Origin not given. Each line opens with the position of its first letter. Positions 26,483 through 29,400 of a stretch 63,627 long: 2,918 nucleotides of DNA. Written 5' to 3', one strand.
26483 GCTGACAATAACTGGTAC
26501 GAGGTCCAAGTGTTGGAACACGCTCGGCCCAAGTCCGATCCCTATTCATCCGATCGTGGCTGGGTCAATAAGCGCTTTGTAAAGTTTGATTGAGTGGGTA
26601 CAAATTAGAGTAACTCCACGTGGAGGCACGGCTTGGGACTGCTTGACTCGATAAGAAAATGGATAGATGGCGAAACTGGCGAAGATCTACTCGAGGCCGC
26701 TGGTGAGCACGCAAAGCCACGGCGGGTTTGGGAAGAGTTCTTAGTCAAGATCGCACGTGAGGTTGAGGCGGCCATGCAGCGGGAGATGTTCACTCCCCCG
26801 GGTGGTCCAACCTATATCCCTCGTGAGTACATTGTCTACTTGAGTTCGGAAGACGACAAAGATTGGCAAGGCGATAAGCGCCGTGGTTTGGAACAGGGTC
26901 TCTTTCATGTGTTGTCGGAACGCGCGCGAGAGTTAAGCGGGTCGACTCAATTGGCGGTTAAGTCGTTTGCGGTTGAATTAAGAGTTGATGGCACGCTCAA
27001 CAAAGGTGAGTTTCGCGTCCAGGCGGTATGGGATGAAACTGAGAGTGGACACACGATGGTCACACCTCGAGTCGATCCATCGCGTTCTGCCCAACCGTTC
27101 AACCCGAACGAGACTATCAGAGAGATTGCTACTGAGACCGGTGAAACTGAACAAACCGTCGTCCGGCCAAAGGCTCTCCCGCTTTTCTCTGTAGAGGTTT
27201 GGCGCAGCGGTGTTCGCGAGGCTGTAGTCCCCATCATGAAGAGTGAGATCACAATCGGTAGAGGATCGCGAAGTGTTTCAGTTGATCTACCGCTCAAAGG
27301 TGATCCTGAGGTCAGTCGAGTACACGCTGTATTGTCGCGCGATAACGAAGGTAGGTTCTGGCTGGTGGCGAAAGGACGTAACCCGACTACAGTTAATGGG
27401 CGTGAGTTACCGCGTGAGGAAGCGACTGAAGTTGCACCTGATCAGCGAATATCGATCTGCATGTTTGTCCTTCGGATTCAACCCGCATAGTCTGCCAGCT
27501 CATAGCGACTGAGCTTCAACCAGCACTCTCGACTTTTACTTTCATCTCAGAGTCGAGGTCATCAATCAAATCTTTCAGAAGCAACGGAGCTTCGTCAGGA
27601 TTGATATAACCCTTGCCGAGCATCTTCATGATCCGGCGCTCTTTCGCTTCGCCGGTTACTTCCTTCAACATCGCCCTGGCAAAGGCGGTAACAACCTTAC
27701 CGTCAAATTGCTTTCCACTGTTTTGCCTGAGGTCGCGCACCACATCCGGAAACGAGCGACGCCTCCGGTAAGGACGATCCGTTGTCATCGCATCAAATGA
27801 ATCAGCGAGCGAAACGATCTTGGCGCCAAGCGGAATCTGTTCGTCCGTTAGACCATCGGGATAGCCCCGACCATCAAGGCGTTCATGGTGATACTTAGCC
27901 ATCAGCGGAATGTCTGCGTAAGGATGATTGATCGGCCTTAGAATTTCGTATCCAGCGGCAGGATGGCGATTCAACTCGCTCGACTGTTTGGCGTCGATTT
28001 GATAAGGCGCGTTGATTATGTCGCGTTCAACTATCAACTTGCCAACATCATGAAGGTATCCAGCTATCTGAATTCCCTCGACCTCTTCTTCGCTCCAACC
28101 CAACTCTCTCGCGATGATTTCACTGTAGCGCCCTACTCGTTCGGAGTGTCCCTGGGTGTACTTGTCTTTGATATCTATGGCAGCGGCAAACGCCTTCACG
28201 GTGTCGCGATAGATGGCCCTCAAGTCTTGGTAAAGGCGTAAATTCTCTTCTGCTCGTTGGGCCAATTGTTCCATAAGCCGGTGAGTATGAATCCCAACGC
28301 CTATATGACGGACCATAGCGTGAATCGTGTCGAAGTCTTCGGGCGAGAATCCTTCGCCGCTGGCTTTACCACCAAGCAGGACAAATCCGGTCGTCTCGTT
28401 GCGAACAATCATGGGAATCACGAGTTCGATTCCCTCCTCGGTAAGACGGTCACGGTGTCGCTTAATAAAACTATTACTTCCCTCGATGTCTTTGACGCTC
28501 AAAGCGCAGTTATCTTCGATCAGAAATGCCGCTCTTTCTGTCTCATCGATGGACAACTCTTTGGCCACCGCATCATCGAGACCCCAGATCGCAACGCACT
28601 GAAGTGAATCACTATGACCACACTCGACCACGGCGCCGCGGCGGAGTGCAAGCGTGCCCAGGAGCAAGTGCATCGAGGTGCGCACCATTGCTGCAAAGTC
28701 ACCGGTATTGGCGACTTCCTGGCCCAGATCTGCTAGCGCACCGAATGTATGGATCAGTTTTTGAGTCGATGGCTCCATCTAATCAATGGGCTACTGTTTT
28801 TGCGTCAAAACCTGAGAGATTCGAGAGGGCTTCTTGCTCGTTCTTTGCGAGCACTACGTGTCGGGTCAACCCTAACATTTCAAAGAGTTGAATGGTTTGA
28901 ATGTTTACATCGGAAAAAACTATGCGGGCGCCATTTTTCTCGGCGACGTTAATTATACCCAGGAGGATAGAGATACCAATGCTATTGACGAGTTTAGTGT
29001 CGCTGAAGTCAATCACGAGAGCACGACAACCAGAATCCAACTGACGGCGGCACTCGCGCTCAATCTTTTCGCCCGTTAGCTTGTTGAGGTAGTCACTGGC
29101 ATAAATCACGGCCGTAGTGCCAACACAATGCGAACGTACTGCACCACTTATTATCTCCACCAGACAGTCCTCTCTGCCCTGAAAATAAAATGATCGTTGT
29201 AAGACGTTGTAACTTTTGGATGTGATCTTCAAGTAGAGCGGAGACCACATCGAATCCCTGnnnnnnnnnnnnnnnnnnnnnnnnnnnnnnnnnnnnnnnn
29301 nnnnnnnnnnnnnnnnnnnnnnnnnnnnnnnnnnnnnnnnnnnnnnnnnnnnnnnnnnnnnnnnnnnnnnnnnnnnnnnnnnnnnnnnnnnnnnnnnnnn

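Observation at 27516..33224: Four-gene operon placing a diguanylate cyclase and an HD-GYP phosphodiesterase around a partner-switching pair with no sigma factor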

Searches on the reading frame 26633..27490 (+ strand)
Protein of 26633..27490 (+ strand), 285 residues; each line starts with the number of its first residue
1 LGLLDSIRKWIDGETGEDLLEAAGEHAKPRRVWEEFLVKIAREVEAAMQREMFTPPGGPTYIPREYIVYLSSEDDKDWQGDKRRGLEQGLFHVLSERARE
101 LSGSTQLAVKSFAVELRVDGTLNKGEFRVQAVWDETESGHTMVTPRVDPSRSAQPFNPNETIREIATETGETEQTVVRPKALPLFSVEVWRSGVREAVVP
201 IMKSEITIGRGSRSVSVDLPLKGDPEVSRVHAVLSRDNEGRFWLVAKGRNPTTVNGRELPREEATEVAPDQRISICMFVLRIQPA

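Call 8: search_protein_families(library=pfam, proteins=[window:26633-27490:+], max_evalue=0.001)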
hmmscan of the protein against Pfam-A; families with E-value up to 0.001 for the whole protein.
window:26633-27490:+ (285 aa): 3 families
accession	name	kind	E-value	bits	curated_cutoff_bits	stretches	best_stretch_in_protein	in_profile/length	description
PF00498.31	FHA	-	1.1e-11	45.4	20.7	1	206-275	1-66/67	FHA domain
PF12401.13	FhaA_N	-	1.2e-07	32.6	25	1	38-130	27-115/115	FhaA, N-terminal domain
PF16697.10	Yop-YscD_cpl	-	2.6e-06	28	33.2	1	198-284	11-92/94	Inner membrane component of T3SS, cytoplasmic domain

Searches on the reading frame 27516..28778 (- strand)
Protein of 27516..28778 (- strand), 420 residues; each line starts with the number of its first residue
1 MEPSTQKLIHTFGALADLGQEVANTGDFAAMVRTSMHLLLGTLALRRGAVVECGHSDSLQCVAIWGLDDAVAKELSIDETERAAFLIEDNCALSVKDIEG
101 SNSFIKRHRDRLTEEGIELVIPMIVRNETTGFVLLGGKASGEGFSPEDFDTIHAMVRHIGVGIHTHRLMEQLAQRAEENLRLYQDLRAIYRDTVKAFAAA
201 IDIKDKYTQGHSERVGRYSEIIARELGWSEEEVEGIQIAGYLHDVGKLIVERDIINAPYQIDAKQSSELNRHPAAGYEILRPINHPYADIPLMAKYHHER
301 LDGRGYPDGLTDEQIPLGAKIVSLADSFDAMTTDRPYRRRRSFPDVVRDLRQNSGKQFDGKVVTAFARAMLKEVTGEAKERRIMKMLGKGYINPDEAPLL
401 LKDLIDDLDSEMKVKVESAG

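Call 3: search_protein_families(library=pfam, proteins=[window:27516-28778:-], max_evalue=0.01)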
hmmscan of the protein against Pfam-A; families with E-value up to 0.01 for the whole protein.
window:27516-28778:- (420 aa): 4 families
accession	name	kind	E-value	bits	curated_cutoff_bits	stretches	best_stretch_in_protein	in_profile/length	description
PF13487.12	HD_5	-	4.4e-32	111.6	27.2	1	197-362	3-170/170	HD domain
PF01966.28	HD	-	2.5e-19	70.1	22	1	210-331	3-116/116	HD domain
PF13492.12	GAF_3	-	1.5e-05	25.8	27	1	29-163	3-127/129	GAF domain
PF08668.18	HDOD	-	0.00013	21.9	22.9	1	209-268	96-153/196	HDOD domain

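Call 16: search_protein_families(library=ncbifam, proteins=[window:27516-28778:-], max_evalue=0.1)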
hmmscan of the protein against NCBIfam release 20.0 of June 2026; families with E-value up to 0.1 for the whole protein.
window:27516-28778:- (420 aa): 9 families
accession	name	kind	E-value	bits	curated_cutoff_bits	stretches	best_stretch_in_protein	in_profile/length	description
NF053512.1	nitric_RR_NosR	exception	1.8e-39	135.9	400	1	170-380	154-364/422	response regulator c-di-GMP phosphodiesterase, NosR family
TIGR00277.1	HDIG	domain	1.4e-05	24.8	27.6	1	210-290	7-75/84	HDIG domain-containing metalloprotein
TIGR02621.3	cas3_GSU0051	exception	0.00048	19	400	1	209-247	672-710/854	type I-G CRISPR-associated helicase/endonuclease Cas3g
NF041606.1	dguan_cyc_DgcA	equivalog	0.00086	18.3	370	1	66-174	71-180/340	diguanylate cyclase DgcA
TIGR02916.1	PEP_his_kin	equivalog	0.0015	17.2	300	1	57-174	350-468/679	XrtA/PEP-CTERM system histidine kinase PrsK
NF000997.0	PRK00106.1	equivalog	0.0044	15.6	937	1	210-254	353-393/535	ribonuclease Y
TIGR02578.2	cas_TM1811_Csm1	equivalog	0.016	13.9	170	1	236-335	4-81/753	type III-A CRISPR-associated protein Cas10/Csm1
TIGR01596.1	cas3_HD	equivalog_domain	0.022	14.9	43.45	1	211-248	4-45/178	CRISPR-associated endonuclease Cas3''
NF045665.1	NTPtran_DVU1551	equivalog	0.033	13.2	315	1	187-247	197-259/359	DVU_1551 family NTP transferase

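Call 78: search_protein_families(library=padloc, proteins=[window:27516-28778:-], max_evalue=0.01)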
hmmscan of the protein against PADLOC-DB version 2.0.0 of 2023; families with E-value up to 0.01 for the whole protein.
window:27516-28778:- (420 aa): 7 families
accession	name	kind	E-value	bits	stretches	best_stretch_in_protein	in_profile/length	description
PDLC01254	Cas3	-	1.2e-05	23.5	1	209-317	10-107/164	CAS-I; effector_G3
PDLC01769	Cas3g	-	8.2e-05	19.4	1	206-247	657-698/836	-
PDLC00939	Cas3g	-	0.00028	17.1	1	198-247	682-731/864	"CRISPR-associated helicase Cas3, subtype Dpsyc"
PDLC01293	Cas10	-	0.00039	17.4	1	236-361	1-102/577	CAS-III; effector_LS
PDLC01378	Cas3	-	0.0029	16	1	216-248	17-50/174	CAS-I; effector_G3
PDLC00940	Cas3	-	0.0057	14.9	0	211-248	4-45/178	CRISPR-associated endonuclease Cas3-HD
PDLC01456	Cas3a2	-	0.0057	14.8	0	217-249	28-63/207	CAS-I; effector_G3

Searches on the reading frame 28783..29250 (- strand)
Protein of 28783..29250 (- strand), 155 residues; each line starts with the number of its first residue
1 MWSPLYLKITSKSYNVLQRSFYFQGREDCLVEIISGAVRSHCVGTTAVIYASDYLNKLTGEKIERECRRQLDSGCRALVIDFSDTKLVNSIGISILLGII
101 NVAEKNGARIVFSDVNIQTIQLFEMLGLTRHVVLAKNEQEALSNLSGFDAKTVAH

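Call 3: search_protein_families(library=pfam, proteins=[window:28783-29250:-], max_evalue=0.01)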
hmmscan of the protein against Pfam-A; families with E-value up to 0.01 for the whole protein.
window:28783-29250:- (155 aa): 2 families
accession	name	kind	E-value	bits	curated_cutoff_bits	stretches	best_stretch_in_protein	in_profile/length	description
PF01740.26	STAS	-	5.8e-11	42.5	22.6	1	48-141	12-106/106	STAS domain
PF13466.11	STAS_2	-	9.6e-05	22.9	29.2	1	64-128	16-79/80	STAS domain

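Call 16: search_protein_families(library=ncbifam, proteins=[window:28783-29250:-], max_evalue=0.1)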
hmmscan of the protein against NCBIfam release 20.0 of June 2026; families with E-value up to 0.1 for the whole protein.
window:28783-29250:- (155 aa): 3 families
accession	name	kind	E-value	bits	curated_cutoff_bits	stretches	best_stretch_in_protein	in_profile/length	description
TIGR02886.1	spore_II_AA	equivalog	1.3e-08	34.8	114.75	1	51-142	14-106/106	anti-sigma F factor antagonist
TIGR00377.1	ant_ant_sig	superfamily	5.6e-08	32.6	53.45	1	39-137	6-105/108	anti-sigma factor antagonist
NF002134.0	PRK00971.1-4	equivalog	0.042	12.6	557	1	44-134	327-415/429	glutaminase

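Call 78: search_protein_families(library=padloc, proteins=[window:28783-29160:-], max_evalue=0.01)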
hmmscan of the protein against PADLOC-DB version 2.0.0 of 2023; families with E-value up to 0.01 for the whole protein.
window:28783-29160:- (125 aa): 0 families
